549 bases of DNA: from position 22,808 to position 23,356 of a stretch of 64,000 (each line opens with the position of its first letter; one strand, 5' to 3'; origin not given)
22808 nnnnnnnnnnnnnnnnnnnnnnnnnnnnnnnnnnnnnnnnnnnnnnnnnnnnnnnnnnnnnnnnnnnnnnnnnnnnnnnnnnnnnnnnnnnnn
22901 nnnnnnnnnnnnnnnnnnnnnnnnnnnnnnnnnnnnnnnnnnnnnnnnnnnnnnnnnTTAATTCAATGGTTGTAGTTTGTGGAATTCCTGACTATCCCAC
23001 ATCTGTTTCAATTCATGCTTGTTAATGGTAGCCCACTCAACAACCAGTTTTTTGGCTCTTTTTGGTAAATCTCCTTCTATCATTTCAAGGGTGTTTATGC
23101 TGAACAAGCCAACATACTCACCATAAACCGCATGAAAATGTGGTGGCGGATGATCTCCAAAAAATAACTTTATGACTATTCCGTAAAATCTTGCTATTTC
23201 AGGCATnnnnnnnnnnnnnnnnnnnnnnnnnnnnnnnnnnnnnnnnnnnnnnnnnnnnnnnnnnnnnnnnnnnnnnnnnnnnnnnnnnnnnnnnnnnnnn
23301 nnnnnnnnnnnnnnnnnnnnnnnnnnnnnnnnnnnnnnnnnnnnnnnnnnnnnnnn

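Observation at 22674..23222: The DUF4160/DUF2442 pair appears to be an escaped integron gene cassette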

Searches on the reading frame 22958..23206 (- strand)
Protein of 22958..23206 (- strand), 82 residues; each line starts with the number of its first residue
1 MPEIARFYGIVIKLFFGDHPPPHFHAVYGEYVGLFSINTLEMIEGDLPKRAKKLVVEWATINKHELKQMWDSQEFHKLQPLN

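Call 3: search_protein_families(library=pfam, proteins=[window:22958-23206:-], max_evalue=0.01)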
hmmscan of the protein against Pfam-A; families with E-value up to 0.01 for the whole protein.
window:22958-23206:- (82 aa): 1 family
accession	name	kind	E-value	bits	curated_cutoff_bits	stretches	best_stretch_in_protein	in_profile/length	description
PF13711.11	DUF4160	-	1.2e-19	70.7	23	1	9-70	1-64/65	Domain of unknown function (DUF4160)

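Call 8: find_encoding_contigs(protein=window:22958-23206:-, flank=6000, max_places=10)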
Protein window:22958-23206:- (82 aa): 1 contig read that carries it; 1 place shown.
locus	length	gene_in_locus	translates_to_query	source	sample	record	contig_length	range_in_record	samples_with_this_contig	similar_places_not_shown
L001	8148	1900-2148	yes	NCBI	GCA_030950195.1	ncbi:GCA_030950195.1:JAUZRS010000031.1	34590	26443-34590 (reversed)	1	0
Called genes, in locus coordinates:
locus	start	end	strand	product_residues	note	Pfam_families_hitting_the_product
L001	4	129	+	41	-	PF02108:FliH (weak)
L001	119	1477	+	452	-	PF00006:ATP-synt_ab, PF18269:T3SS_ATPase_C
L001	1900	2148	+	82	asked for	PF13711:DUF4160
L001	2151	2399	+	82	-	PF10387:DUF2442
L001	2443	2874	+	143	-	PF02050:FliJ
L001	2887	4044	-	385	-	PF00535:Glycos_transf_2, PF13641:Glyco_tranf_2_3, PF13632:Glyco_trans_2_3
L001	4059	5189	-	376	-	PF13477:Glyco_trans_4_2 (weak), PF13439:Glyco_transf_4, PF13579:Glyco_trans_4_4, PF00534:Glycos_transf_1, PF13692:Glyco_trans_1_4, PF13524:Glyco_trans_1_2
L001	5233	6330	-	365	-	PF13439:Glyco_transf_4, PF13579:Glyco_trans_4_4, PF20706:GT4-conflict, PF00534:Glycos_transf_1, PF13692:Glyco_trans_1_4, PF13524:Glyco_trans_1_2 (weak)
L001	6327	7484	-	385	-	-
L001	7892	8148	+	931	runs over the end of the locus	PF22842:Pel9A-like_beta_helix, PF13229:Beta_helix, PF00149:Metallophos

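Call 10: find_homologous_proteins(query=window:22958-23206:-, max_evalue=0.00001)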
Query window:22958-23206:- (82 aa): 2557 proteins with E <= 0.00001 among 2562 candidates; the best 120 are listed.
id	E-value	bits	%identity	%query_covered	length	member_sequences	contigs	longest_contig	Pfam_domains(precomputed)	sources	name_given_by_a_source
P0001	1.3e-48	180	95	100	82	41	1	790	PF13711.12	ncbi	-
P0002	4.5e-46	172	91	100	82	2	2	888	PF13711.12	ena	-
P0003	8.9e-46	171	90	99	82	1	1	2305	PF13711.12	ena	-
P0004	4.7e-45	169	89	100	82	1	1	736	PF13711.12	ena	-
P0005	7.6e-45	168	89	100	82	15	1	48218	PF13711.12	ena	-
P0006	7.8e-45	168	89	99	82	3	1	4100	PF13711.12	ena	-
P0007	3.0e-44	167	89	99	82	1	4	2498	PF13711.12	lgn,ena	-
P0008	3.9e-44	166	89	99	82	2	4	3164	PF13711.12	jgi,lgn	jgi:hypothetical protein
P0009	5.3e-44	166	89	99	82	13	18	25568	PF13711.12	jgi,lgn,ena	-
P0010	1.2e-43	165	86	99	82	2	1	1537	PF13711.12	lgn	-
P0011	1.3e-43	165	87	100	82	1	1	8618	PF13711.12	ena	-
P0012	1.5e-43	164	86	99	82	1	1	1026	PF13711.12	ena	-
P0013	1.6e-43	164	85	99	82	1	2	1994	PF13711.12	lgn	-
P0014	1.6e-43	164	87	100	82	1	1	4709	PF13711.12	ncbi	ncbi:MAG: DUF4160 domain-containing protein [Candidatus Marithrix sp.]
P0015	2.2e-43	164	87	100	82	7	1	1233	PF13711.12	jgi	jgi:hypothetical protein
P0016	3.7e-43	163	86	99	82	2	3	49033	PF13711.12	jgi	jgi:hypothetical protein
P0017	4.5e-43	163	84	100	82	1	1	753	PF13711.12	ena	-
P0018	5.3e-43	163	86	99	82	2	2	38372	PF13711.12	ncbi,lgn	-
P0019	5.7e-43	162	89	99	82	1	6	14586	PF13711.12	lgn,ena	-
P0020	5.9e-43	162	85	99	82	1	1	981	PF13711.12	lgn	-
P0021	6.1e-43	162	84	100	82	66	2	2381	PF13711.12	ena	-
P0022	6.1e-43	162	85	100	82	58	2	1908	PF13711.12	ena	-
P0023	7.1e-43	162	88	100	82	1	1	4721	PF13711.12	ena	-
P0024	7.1e-43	162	86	99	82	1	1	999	PF13711.12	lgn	-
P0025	7.3e-43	162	88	99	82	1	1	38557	PF13711.12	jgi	jgi:hypothetical protein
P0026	7.7e-43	162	85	100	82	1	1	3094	PF13711.12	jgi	-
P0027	8.5e-43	162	84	100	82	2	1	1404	PF13711.12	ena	-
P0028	8.5e-43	162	88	99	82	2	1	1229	PF13711.12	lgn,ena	-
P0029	1.0e-42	162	83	100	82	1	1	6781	PF13711.12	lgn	-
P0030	1.1e-42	162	83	100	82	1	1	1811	PF13711.12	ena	-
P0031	1.3e-42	161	86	99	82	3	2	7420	PF13711.12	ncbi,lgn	-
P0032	1.5e-42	161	85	100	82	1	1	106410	PF13711.12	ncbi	-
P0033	1.5e-42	161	87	100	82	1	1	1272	PF13711.12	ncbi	-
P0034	1.5e-42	161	86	99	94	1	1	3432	PF13711.12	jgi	jgi:hypothetical protein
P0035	1.7e-42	161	84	100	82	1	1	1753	PF13711.12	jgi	-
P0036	2.0e-42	161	88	99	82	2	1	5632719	PF13711.12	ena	-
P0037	2.2e-42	161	85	99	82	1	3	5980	PF13711.12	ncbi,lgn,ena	-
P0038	2.3e-42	161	83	100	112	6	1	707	PF13711.12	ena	-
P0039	2.3e-42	160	84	100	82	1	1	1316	PF13711.12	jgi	-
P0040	2.4e-42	160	86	99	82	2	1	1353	PF13711.12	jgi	jgi:hypothetical protein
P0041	2.8e-42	160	86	99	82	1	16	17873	PF13711.12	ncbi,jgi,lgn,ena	jgi:hypothetical protein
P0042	3.1e-42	160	85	99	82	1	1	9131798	PF13711.12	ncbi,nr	ncbi:MAG: DUF4160 domain-containing protein [Candidatus Aminicenantes bacterium]|nr:MAG: DUF4160 dom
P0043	3.5e-42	160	85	99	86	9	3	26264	PF13711.12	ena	-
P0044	4.2e-42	160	84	100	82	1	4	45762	PF13711.12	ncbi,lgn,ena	-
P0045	4.5e-42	160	86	99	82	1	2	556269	PF13711.12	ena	-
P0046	4.6e-42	160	85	99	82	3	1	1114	PF13711.12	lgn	-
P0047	4.6e-42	160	85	99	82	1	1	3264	PF13711.12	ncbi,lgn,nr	ncbi:MAG: DUF4160 domain-containing protein [Desulfobacterales bacterium]|nr:DUF4160 domain-containi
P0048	5.0e-42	159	86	99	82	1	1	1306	PF13711.12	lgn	-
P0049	5.2e-42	159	86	99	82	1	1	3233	PF13711.12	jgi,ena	-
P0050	5.3e-42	159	86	99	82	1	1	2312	PF13711.12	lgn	-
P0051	5.3e-42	159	86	99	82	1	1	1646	PF13711.12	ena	-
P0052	5.7e-42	159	84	100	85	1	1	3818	PF13711.12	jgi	jgi:hypothetical protein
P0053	6.7e-42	159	86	99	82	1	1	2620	PF13711.12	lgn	-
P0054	7.3e-42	159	85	99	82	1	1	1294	PF13711.12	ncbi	-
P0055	7.6e-42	159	85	99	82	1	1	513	PF13711.12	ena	-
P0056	7.8e-42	159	85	99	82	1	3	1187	PF13711.12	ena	-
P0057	8.4e-42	159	84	100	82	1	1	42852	PF13711.12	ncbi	-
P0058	8.8e-42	159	87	100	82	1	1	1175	PF13711.12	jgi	jgi:hypothetical protein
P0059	1.0e-41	158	84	99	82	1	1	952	PF13711.12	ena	-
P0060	1.1e-41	158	83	100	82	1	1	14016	PF13711.12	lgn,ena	-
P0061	1.1e-41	158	85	99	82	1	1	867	PF13711.12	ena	-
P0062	1.1e-41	158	84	99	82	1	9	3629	PF13711.12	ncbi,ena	-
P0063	1.2e-41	158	84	100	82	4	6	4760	PF13711.12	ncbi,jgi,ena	ncbi:MAG: DUF4160 domain-containing protein [Chromatiales bacterium]|jgi:hypothetical protein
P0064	1.3e-41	158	82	100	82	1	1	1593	PF13711.12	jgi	-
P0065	1.3e-41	158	83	100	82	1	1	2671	PF13711.12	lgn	-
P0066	1.3e-41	158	83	100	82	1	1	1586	PF13711.12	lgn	-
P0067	1.4e-41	158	85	99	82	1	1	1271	PF13711.12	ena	-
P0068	1.5e-41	158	86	99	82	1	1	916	PF13711.12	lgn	-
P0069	1.5e-41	158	83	100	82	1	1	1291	PF13711.12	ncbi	-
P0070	2.1e-41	157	84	99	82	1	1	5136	PF13711.12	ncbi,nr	ncbi:MAG: DUF4160 domain-containing protein [Desulfobacterales bacterium]|nr:DUF4160 domain-containi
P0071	2.2e-41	157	83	99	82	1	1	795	PF13711.12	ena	-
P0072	2.5e-41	157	85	99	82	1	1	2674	PF13711.12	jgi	jgi:hypothetical protein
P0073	2.5e-41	157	83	100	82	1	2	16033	PF13711.12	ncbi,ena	-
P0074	2.6e-41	157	80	100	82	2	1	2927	PF13711.12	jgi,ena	-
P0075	2.8e-41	157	85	99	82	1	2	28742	PF13711.12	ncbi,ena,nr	ncbi:MAG: DUF4160 domain-containing protein [Thiomargarita sp.]|nr:DUF4160 domain-containing protein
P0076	2.8e-41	157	85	99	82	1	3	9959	PF13711.12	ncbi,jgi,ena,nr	ncbi:MAG: DUF4160 domain-containing protein [Deltaproteobacteria bacterium]|nr:DUF4160 domain-contai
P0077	2.9e-41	157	86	99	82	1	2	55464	PF13711.12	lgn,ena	-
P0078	2.9e-41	157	82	100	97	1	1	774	PF13711.12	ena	-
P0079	2.9e-41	157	80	100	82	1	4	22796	PF13711.12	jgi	jgi:hypothetical protein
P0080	3.0e-41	157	84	99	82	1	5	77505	PF13711.12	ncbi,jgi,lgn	jgi:hypothetical protein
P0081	3.2e-41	157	85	99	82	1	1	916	PF13711.12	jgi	jgi:hypothetical protein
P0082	3.3e-41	157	86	99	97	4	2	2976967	PF13711.12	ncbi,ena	-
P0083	3.5e-41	157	84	99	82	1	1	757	PF13711.12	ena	-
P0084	3.5e-41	157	83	99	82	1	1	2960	PF13711.12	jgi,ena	-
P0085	3.7e-41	157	81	99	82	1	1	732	PF13711.12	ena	-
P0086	3.8e-41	157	82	100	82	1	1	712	PF13711.12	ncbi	-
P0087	3.8e-41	157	85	99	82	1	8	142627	PF13711.12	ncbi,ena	-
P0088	4.0e-41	157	85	99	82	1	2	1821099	PF13711.12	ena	-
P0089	4.4e-41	156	84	99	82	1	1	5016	PF13711.12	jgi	-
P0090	4.5e-41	156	79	100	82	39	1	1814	PF13711.12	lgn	-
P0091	4.7e-41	156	84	99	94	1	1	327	PF13711.12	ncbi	-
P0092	5.0e-41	156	84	99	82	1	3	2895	PF13711.12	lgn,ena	-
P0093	5.2e-41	156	85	99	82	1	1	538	PF13711.12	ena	-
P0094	5.2e-41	156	85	99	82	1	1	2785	PF13711.12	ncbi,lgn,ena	-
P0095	5.3e-41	156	84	99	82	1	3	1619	PF13711.12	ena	-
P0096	5.9e-41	156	82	100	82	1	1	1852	PF13711.12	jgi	-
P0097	6.0e-41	156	80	99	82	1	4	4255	PF13711.12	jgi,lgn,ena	jgi:hypothetical protein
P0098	6.0e-41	156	84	100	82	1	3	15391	PF13711.12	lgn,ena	-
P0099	6.1e-41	156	83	99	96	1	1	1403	PF13711.12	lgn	-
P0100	6.2e-41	156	82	100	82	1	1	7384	PF13711.12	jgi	-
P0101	6.6e-41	156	80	100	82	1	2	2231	PF13711.12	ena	-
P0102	7.0e-41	156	82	100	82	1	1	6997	PF13711.12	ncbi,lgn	-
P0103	7.1e-41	156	81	99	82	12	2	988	PF13711.12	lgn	-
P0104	7.4e-41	156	83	99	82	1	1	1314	PF13711.12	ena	-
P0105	7.4e-41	156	85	99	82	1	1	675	PF13711.12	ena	-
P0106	8.0e-41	156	83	99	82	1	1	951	PF13711.12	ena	-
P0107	8.0e-41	156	80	99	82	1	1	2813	PF13711.12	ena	-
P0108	8.3e-41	156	81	99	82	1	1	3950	PF13711.12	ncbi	-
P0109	8.4e-41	156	83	100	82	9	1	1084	PF13711.12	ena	-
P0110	8.7e-41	155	83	100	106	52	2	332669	PF13711.12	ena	-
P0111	9.5e-41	155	82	100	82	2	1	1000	PF13711.12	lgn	-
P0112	9.6e-41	155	83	99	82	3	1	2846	PF13711.12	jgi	-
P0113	9.8e-41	155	84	99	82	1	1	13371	PF13711.12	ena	-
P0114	1.0e-40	155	80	100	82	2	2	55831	PF13711.12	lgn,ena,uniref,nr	uniref:DUF4160 domain-containing protein n=1 Tax=Candidatus Kentrum sp. TC TaxID=2126339 RepID=A0A45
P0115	1.1e-40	155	82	100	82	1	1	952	PF13711.12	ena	-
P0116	1.1e-40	155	80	99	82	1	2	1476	PF13711.12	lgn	-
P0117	1.2e-40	155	80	99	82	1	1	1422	PF13711.12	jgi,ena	jgi:hypothetical protein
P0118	1.2e-40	155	82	100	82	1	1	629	PF13711.12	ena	-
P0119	1.2e-40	155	80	100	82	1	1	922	PF13711.12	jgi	jgi:hypothetical protein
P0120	1.3e-40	155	82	100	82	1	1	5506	PF13711.12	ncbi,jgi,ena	-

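Call 18: find_encoding_contigs(protein=P0001, flank=8000, max_places=10)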
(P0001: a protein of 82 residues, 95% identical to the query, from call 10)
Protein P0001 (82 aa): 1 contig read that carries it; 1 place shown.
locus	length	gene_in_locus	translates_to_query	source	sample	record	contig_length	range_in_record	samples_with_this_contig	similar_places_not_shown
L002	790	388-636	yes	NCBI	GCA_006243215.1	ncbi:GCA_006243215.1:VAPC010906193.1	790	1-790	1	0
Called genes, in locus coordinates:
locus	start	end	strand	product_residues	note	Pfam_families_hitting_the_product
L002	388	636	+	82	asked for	PF13711:DUF4160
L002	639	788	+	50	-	?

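Call 19: find_encoding_contigs(protein=P0005, flank=8000, max_places=6)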
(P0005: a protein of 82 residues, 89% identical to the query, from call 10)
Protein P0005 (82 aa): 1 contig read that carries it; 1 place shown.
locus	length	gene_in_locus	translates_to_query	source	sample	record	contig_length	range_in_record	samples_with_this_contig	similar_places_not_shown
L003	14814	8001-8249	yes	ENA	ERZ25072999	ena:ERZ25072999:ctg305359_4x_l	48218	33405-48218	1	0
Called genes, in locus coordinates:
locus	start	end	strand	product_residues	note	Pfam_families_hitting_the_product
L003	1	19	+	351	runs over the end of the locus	PF06996:T6SS_TssG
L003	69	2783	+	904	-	PF02861:Clp_N (weak), PF23569:NBD_SMAX1, PF00004:AAA, PF17871:AAA_lid_9, PF00004:AAA (weak), PF07724:AAA_2, PF07728:AAA_5, PF10431:ClpB_D2-small, +6 more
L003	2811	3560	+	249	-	-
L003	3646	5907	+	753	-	PF05954:Phage_GPD, PF04717:Phage_base_V, PF22178:Gp5_trimer_C, PF06715:Gp5_C (faint), PF22178:Gp5_trimer_C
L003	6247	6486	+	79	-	PF21748:UPF0150 (weak), PF15919:HicB_lk_antitox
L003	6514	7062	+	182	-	PF20093:DUF6484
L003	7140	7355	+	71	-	PF13711:DUF4160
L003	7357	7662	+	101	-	PF10387:DUF2442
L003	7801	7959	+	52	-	-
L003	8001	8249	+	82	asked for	PF13711:DUF4160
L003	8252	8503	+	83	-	PF10387:DUF2442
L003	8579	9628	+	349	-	PF09937:DUF2169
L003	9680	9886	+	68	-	-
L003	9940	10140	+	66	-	-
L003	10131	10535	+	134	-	PF01850:PIN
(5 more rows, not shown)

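Call 20: find_encoding_contigs(protein=P0009, flank=8000, max_places=10)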
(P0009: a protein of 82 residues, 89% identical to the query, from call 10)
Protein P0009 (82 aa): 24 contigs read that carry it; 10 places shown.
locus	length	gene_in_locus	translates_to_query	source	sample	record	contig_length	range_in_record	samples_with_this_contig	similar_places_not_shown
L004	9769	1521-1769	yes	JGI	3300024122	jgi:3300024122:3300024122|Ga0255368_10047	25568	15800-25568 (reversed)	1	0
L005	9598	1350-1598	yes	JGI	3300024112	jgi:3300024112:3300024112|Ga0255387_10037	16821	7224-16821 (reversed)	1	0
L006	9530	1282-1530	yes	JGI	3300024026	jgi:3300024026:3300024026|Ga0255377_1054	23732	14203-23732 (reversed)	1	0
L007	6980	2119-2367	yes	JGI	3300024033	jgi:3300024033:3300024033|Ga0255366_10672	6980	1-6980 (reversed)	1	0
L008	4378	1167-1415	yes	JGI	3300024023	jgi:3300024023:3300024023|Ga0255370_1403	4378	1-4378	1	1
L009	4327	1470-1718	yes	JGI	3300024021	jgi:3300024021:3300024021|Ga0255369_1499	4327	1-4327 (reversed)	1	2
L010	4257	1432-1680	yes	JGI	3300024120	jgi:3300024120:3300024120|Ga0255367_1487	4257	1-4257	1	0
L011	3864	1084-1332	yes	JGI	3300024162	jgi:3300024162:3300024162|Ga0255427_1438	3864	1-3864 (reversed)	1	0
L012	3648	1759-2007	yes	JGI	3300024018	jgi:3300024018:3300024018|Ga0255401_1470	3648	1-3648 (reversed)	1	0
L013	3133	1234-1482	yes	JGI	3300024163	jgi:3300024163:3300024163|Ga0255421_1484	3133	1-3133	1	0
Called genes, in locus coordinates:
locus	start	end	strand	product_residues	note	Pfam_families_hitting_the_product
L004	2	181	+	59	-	?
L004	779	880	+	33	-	-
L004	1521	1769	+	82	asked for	PF13711:DUF4160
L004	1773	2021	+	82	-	PF10387:DUF2442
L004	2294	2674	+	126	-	PF05168:HEPN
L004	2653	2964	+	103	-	PF01909:NTP_transf_2, PF18765:Polbeta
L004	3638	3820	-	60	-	-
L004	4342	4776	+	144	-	PF22014:DUF6932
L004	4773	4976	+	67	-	-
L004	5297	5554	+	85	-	-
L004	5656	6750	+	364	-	-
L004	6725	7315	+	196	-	PF01583:APS_kinase, PF13671:AAA_33, PF08433:KTI12, PF13238:AAA_18 (weak)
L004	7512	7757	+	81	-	PF09723:Zn_ribbon_8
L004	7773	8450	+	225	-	PF01475:FUR, PF04023:FeoA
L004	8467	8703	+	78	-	PF04023:FeoA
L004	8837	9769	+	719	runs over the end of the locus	PF00009:GTP_EFTU (faint), PF01926:MMR_HSR1, PF02421:FeoB_N, PF17910:FeoB_Cyto, PF07670:Gate, PF07664:FeoB_C, PF07670:Gate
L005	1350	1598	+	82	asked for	PF13711:DUF4160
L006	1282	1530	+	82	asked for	PF13711:DUF4160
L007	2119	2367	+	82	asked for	PF13711:DUF4160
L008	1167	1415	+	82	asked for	PF13711:DUF4160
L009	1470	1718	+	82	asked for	PF13711:DUF4160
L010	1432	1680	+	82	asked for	PF13711:DUF4160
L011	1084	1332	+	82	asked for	PF13711:DUF4160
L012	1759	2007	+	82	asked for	PF13711:DUF4160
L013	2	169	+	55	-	?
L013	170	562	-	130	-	-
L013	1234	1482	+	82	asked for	PF13711:DUF4160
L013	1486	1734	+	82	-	PF10387:DUF2442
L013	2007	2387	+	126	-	PF05168:HEPN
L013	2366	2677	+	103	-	PF01909:NTP_transf_2, PF18765:Polbeta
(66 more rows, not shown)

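Call 25: find_related_loci(query=window:22958-23206:-, collection=genome_contigs, flank=10000)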
Query window:22958-23206:- (82 aa) in genome_contigs; peptide patterns used: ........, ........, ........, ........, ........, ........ (x = any residue, [..] = any of these).
600 stretches matched a pattern (row limit reached: there are more); 574 encode a relative of the query (tblastn E <= 1e-3); the best 80 are kept; 80 distinct loci.
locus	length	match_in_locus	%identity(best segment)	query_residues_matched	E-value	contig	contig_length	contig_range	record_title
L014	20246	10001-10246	93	1-82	2e-50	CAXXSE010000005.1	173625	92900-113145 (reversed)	MAG: Methylococcales bacterium isolate 6b98c4a4-d9d8-4516-b822-97e2a8b70ebf genome assembly, contig: contig_5, whole gen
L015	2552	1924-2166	90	1-81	9e-48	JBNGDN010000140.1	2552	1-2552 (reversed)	MAG: Hydrogenovibrio sp. isolate E05-030 bin66.fa-140, whole genome shotgun sequence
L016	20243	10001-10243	86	1-81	2e-46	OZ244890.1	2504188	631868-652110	MAG: Gammaproteobacteria bacterium isolate 4a6f340b-8a7c-42a5-93aa-a61a6e082441 genome assembly, chromosome: 1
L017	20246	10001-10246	87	1-82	2e-46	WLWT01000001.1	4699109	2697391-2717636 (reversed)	MAG: Gammaproteobacteria bacterium isolate MH-Pat-all_autometa_1-5 scf7180000017258.4699109, whole genome shotgun sequen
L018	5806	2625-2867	88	1-81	2e-46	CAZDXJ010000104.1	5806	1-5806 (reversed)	MAG TPA_asm: uncultured Methylococcaceae bacterium isolate SRP216583_co2_184 genome assembly, contig: NODE_12218_length_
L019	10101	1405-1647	83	1-81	2e-46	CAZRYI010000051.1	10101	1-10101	MAG TPA_asm: uncultured Nitrospirota bacterium isolate SRP128015_co1_49 genome assembly, contig: NODE_10852_length_10101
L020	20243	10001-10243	86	1-81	9e-46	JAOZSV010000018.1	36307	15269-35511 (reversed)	MAG: Thiotrichaceae bacterium isolate GMC7.concoct.148 GMC7_184_length_36307_cov_1267.386627, whole genome shotgun seque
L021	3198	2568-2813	85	1-82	1e-45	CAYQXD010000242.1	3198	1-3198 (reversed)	MAG TPA_asm: uncultured Thiotrichaceae bacterium isolate SRP215229_co1_115 genome assembly, contig: NODE_25788_length_31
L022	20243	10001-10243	85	1-81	3e-45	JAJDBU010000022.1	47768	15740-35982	MAG: Nitrospirota bacterium isolate OFTM244 OFTM244_21, whole genome shotgun sequence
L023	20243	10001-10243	85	1-81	6e-45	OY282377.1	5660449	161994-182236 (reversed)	MAG: uncultured Latescibacteria bacterium genome assembly, chromosome: 1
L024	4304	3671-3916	83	1-82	4e-45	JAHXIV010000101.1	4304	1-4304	MAG: gamma proteobacterium symbiont of Taylorina sp. isolate L037_T1 c_000000000109, whole genome shotgun sequence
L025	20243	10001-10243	85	1-81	5e-45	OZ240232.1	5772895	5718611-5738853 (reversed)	MAG: Candidatus Versatilivoraceae bacterium isolate ed3112cf-5d09-4b03-98f8-4139f083c0eb genome assembly, chromosome: 1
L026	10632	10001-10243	86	1-81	1e-44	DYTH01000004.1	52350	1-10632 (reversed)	MAG TPA_asm: Syntrophus aciditrophicus isolate SulCav_PC08_3_54_36 SulCav_PC08-3_168_length_52350_cov_23.305345, whole g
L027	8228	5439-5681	85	1-81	2e-44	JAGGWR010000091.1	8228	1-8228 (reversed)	MAG: Candidatus Tharpella aukensis isolate AUK131 PB_MBMC_085_c_000000000415, whole genome shotgun sequence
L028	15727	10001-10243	81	1-81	2e-44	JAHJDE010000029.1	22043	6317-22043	MAG: Gammaproteobacteria bacterium isolate Modern_marine.mb.35 Modern_marine.mb.35_k141_218257, whole genome shotgun seq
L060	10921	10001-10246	73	1-82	1e-38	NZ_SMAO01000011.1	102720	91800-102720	Thiobaca trueperi strain DSM 13587 Ga0244666_111, whole genome shotgun sequence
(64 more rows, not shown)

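Call 57: search_protein_families(library=ncbifam, proteins=[L026:8869-9351:-, L060:7751-7972:-, window:22958-23206:-], max_evalue=0.001)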
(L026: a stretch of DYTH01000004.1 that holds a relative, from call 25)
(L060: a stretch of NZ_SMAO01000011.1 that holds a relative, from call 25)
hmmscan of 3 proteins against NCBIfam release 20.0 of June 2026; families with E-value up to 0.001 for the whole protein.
L026:8869-9351:- (161 aa): 7 families
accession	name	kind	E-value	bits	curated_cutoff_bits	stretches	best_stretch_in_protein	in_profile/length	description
TIGR02249.1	integrase_gron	subfamily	5.7e-44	150.7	265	1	1-161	9-169/315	integron integrase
NF011946.0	PRK15417.1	equivalog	1.3e-32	113.4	435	1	1-161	24-184/337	integron integrase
NF040815.2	recomb_XerA_Arch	equivalog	3.7e-19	69.3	220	1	9-159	15-162/263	site-specific tyrosine recombinase/integron integrase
TIGR02225.1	recomb_XerD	equivalog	5.8e-15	55.4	329.6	1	4-157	11-172/290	site-specific tyrosine recombinase XerD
TIGR02224.1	recomb_XerC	equivalog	6.1e-15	55.4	335.15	1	7-155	14-174/295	tyrosine recombinase XerC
NF001399.0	PRK00283.1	subfamily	3.7e-14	52.7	279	1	8-157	24-182/300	tyrosine recombinase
NF002331.0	PRK01287.1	subfamily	3.3e-11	42.8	371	1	8-154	44-208/365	site-specific tyrosine recombinase XerC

L060:7751-7972:- (74 aa): 2 families
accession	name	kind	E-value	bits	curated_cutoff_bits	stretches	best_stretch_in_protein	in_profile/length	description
NF011946.0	PRK15417.1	equivalog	4.5e-27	95.1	435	1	2-74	16-88/337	integron integrase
TIGR02249.1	integrase_gron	subfamily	5.1e-27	95.1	265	1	2-74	1-73/315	integron integrase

window:22958-23206:- (82 aa): 1 family
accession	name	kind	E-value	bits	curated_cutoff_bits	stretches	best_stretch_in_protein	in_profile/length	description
NF048015.1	toxin_DhiT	equivalog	6.4e-26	90.8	100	1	1-76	1-79/84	type II toxin-antitoxin system toxin DhiT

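Call 69: search_solved_structures(query=window:22958-23206:-, max_evalue=1)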
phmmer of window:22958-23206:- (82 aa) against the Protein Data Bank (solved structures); distinct sequences matched with E-value up to 1: 2.
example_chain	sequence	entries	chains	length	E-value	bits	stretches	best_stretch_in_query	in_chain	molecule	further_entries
8c9f_A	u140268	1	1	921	0.2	15.4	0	29-64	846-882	Isoleucine--tRNA ligase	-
8c9e_A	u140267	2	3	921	0.2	15.4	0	29-64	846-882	Isoleucine--tRNA ligase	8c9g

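Call 80: predict_structure(alignment_id=A2)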
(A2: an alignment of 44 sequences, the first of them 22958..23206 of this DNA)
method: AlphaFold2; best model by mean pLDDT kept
length: 82 residues; sequences in the alignment: 44
mean_pLDDT: 94.6   pTM: 0.85
mean pLDDT of the five models: 94.6, 94.1, 80.0, 76.2, 60.7
residues with pLDDT >= 90: 73; 70-90: 6; 50-70: 3; < 50: 0
segments of 3 or more residues with pLDDT < 50: none
pLDDT, mean of each block of 10 residues (from residue 1): 95 83 96 97 97 99 96 94 89
secondary structure, 60 per line:
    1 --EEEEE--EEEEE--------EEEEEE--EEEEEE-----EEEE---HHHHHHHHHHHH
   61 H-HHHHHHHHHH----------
elements in order: E3-7 E10-14 E23-28 E31-36 E42-45 H49-61 H63-72

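Call 81: search_protein_families(library=padloc, proteins=[window:22958-23206:-], max_evalue=0.01)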
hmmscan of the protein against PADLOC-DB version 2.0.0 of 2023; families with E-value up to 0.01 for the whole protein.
window:22958-23206:- (82 aa): 0 families
